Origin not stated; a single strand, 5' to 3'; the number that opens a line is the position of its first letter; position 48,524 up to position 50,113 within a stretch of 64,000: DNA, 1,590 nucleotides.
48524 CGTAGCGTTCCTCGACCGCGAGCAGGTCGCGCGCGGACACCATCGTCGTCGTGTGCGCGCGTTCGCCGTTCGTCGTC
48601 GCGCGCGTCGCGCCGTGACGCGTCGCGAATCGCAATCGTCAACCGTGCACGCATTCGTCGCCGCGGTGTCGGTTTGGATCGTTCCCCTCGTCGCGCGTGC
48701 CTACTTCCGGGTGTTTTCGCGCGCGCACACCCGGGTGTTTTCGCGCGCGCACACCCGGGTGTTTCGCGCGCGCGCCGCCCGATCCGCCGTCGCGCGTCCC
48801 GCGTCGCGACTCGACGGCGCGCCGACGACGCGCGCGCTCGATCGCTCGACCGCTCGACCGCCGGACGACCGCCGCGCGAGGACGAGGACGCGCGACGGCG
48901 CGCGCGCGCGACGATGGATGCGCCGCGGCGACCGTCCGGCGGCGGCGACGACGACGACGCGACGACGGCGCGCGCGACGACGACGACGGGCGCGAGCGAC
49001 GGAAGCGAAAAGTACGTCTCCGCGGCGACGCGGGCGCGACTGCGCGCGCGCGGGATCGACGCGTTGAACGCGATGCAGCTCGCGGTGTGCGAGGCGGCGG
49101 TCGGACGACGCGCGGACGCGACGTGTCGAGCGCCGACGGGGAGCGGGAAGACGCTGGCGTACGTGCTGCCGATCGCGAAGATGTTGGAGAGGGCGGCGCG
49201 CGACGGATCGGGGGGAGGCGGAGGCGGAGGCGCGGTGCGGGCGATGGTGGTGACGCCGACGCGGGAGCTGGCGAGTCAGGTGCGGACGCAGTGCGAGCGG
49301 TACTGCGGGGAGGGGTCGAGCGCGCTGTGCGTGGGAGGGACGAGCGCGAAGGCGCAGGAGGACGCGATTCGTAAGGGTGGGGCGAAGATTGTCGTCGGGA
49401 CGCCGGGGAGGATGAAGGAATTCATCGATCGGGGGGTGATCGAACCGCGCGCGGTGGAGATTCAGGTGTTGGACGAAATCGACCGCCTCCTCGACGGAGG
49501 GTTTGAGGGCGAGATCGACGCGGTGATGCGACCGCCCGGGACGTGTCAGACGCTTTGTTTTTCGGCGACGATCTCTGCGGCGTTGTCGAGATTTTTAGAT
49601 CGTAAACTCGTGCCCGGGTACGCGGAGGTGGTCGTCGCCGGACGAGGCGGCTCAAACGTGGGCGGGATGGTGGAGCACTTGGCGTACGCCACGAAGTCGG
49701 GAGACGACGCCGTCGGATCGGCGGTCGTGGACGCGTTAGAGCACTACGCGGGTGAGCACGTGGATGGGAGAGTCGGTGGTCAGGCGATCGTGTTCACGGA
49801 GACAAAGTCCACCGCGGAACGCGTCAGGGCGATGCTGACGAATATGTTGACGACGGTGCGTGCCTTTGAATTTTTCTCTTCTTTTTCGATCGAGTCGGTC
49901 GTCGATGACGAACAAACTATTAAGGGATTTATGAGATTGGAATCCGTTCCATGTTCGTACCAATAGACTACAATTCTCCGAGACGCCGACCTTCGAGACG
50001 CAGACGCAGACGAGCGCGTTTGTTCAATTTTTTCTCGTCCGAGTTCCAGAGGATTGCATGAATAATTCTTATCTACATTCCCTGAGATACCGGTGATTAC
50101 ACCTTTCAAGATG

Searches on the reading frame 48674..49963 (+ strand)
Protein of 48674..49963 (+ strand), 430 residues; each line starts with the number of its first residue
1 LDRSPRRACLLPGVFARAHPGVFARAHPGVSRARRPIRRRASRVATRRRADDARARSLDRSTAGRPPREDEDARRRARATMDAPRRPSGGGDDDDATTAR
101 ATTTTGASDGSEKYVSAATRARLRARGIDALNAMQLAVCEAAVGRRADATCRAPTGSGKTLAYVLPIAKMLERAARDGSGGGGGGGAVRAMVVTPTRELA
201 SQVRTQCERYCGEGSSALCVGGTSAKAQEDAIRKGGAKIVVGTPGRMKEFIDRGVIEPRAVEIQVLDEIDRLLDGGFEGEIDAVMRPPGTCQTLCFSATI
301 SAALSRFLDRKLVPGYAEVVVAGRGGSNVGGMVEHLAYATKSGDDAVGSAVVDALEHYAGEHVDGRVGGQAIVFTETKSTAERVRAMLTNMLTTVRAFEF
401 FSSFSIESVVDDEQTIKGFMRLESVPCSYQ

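Call 50: search_protein_families(library=pfam, proteins=[window:48674-49963:+], max_evalue=0.001)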
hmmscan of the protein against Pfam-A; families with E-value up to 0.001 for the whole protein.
window:48674-49963:+ (430 aa): 2 families
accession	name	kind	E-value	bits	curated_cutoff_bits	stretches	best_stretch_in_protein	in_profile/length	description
PF00270.35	DEAD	-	1.2e-32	113.4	26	1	133-304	2-164/167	DEAD/DEAH box helicase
PF04851.21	ResIII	-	4e-06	27.3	22.5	1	144-274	21-139/164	Type III restriction enzyme, res subunit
